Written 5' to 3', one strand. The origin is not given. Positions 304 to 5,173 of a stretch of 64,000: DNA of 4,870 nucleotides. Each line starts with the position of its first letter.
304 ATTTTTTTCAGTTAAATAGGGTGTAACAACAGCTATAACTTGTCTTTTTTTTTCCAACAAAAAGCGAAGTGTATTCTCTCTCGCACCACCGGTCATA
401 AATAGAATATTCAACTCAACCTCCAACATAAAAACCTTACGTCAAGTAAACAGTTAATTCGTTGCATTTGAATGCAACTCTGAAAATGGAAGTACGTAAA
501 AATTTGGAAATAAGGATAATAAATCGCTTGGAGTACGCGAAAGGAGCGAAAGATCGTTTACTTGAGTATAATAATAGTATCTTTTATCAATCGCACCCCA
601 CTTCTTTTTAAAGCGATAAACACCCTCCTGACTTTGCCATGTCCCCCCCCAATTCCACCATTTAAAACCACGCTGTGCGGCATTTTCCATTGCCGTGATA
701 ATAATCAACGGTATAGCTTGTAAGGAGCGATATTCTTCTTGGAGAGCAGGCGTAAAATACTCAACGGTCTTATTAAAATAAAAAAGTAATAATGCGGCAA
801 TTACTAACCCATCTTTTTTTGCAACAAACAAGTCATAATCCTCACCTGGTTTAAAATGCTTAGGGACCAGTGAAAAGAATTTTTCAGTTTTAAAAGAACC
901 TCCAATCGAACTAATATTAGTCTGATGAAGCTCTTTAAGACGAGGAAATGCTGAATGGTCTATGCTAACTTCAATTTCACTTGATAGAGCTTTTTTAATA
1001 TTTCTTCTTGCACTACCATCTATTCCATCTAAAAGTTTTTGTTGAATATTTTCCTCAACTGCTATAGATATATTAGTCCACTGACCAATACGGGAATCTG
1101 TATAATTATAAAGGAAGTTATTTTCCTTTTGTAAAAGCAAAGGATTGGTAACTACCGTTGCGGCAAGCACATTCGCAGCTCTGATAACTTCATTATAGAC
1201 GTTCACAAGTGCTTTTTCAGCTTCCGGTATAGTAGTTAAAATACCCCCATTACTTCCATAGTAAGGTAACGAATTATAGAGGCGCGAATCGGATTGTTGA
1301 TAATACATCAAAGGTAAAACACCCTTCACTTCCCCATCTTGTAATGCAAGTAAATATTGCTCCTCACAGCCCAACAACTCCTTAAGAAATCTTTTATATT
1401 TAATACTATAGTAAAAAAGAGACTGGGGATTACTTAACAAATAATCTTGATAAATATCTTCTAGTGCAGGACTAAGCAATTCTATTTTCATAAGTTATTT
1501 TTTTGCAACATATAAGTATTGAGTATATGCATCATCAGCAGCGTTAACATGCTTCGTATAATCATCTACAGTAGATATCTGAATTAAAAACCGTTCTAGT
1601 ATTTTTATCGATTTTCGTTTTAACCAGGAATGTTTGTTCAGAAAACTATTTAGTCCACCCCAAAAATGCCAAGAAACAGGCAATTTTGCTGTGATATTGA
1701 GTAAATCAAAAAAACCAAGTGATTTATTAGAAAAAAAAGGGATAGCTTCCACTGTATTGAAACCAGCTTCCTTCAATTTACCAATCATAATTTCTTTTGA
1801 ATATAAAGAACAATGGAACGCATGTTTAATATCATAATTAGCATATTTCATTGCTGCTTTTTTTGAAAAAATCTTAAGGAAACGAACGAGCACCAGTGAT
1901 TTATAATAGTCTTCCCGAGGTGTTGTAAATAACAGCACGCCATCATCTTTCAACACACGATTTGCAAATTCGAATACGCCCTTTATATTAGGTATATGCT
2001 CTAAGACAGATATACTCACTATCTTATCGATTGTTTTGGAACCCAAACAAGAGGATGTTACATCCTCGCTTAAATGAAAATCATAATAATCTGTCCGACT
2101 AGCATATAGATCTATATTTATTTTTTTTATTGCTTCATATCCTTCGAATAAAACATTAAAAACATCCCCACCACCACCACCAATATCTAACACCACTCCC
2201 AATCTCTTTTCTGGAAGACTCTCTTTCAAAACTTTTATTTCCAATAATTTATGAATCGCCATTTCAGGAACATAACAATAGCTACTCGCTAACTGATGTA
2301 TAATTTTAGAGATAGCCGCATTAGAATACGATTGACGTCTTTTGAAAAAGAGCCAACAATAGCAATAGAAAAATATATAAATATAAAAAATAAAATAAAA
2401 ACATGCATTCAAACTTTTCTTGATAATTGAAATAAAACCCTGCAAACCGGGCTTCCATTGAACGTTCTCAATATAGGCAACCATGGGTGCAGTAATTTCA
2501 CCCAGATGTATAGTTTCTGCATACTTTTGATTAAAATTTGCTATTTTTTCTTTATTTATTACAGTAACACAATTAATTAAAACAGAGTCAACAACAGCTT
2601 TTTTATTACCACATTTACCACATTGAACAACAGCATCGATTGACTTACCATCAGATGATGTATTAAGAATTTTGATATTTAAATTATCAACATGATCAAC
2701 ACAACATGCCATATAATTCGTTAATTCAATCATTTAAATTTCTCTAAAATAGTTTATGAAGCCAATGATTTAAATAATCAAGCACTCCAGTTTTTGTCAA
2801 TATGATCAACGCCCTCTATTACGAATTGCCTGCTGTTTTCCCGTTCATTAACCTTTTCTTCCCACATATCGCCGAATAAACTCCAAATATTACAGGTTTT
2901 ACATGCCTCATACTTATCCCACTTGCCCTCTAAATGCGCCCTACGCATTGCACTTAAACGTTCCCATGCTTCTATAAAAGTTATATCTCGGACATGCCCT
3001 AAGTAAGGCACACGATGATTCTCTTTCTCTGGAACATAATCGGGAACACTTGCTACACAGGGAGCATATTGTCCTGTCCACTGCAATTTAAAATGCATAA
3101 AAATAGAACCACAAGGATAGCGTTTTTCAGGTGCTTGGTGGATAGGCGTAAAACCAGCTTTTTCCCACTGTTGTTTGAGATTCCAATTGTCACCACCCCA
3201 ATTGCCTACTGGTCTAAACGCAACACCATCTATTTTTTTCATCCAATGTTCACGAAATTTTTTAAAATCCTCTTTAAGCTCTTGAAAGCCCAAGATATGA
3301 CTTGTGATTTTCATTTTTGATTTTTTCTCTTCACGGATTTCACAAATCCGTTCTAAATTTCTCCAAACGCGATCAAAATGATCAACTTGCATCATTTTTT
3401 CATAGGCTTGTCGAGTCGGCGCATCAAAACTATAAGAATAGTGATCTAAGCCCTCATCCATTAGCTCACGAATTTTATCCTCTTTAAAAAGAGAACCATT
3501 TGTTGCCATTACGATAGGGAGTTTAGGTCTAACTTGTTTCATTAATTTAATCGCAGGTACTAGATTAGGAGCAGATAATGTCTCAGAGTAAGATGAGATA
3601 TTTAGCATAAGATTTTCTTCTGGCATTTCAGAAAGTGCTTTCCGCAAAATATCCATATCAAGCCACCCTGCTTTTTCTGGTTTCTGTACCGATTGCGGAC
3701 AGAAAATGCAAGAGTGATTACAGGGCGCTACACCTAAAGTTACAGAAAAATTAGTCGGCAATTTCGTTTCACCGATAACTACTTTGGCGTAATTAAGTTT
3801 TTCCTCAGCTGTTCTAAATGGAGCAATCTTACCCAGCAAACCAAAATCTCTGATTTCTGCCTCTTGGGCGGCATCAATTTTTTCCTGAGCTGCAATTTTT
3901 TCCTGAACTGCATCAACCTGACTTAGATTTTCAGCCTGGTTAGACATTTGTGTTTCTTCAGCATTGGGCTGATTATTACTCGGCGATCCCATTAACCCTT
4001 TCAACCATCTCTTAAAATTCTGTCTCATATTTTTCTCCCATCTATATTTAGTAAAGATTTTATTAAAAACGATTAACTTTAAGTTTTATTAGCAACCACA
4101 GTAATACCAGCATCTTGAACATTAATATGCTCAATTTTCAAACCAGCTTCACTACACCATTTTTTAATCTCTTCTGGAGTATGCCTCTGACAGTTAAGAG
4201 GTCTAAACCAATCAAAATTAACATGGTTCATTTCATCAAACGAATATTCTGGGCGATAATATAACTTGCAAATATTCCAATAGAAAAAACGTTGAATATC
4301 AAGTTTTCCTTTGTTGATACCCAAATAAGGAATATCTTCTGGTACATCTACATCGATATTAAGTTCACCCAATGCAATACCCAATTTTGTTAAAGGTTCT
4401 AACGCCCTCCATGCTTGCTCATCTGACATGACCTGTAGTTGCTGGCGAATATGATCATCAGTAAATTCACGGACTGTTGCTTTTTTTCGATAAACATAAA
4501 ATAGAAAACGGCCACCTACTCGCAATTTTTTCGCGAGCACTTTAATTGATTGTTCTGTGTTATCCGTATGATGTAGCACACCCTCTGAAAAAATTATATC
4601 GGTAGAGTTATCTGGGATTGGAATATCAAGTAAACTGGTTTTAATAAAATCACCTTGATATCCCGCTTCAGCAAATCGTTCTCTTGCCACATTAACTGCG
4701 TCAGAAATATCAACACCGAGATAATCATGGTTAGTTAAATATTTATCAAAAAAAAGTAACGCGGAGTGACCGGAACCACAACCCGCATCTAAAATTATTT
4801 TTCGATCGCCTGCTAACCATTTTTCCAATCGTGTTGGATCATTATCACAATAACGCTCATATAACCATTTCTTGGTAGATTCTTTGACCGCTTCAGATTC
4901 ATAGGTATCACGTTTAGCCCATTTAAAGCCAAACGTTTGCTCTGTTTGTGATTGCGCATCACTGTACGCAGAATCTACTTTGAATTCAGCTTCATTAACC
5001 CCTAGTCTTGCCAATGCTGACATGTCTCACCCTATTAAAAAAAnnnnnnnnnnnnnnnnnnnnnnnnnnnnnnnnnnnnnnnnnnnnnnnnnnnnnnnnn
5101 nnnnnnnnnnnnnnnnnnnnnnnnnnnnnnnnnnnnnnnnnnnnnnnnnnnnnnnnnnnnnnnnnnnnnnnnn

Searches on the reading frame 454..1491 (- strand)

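Call 94: search_protein_families(library=pfam, proteins=[window:454-1491:-], max_evalue=0.00001)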
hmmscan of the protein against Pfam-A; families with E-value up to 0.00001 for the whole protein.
window:454-1491:- (345 aa): 2 families
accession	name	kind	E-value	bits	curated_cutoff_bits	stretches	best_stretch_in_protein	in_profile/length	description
PF02388.22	FemAB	-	5.1e-14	52.4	24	1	225-301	302-381/406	FemAB family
PF13480.13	Acetyltransf_6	-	3.1e-10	40.8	22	1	162-296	8-143/143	Acetyltransferase (GNAT) domain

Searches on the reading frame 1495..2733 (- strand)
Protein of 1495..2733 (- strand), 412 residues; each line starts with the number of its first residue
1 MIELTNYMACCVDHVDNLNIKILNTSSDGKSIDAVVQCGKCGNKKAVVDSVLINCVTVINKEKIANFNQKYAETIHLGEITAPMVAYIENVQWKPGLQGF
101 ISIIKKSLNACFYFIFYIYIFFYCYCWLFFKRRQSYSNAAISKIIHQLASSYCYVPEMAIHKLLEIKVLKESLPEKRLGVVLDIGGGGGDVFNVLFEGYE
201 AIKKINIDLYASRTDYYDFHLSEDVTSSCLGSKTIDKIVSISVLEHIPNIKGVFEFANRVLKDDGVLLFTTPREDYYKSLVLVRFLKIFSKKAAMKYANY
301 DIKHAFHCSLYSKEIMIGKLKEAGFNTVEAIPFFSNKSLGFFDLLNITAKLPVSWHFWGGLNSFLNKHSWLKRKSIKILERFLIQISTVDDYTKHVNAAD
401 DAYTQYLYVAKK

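Call 94: search_protein_families(library=pfam, proteins=[window:1495-2733:-], max_evalue=0.00001)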
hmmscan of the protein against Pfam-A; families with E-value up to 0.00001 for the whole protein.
window:1495-2733:- (412 aa): 3 families
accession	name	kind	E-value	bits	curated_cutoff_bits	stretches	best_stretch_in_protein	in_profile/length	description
PF13489.12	Methyltransf_23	-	4.5e-16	59.5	27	1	169-329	14-163/164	Methyltransferase domain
PF08241.18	Methyltransf_11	-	4.3e-07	30.9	21.2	1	182-269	1-95/95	Methyltransferase domain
PF13847.12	Methyltransf_31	-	3.9e-06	27.1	27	0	225-295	66-128/145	Methyltransferase domain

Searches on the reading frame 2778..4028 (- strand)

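Call 94: search_protein_families(library=pfam, proteins=[window:2778-4028:-], max_evalue=0.00001)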
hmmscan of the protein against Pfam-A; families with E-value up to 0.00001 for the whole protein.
window:2778-4028:- (416 aa): 1 family
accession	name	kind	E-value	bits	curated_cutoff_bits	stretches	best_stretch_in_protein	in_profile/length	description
PF04055.27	Radical_SAM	-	4.3e-15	56.7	29.5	1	103-258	7-162/166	Radical SAM superfamily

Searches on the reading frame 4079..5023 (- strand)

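Call 94: search_protein_families(library=pfam, proteins=[window:4079-5023:-], max_evalue=0.00001)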
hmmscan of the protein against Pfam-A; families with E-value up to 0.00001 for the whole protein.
window:4079-5023:- (314 aa): 5 families
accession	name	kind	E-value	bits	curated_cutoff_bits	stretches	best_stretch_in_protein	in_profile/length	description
PF08241.18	Methyltransf_11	-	5.7e-17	62.6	21.2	1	78-175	1-95/95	Methyltransferase domain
PF13847.12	Methyltransf_31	-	1.9e-16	60.5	27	1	75-190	5-120/145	Methyltransferase domain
PF13649.12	Methyltransf_25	-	1.7e-15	57.9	27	1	77-171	1-97/97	Methyltransferase domain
PF08242.18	Methyltransf_12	-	8.4e-14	52.5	30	1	78-173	1-98/98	Methyltransferase domain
PF13489.12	Methyltransf_23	-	5.7e-11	42.9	27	1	59-182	9-123/164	Methyltransferase domain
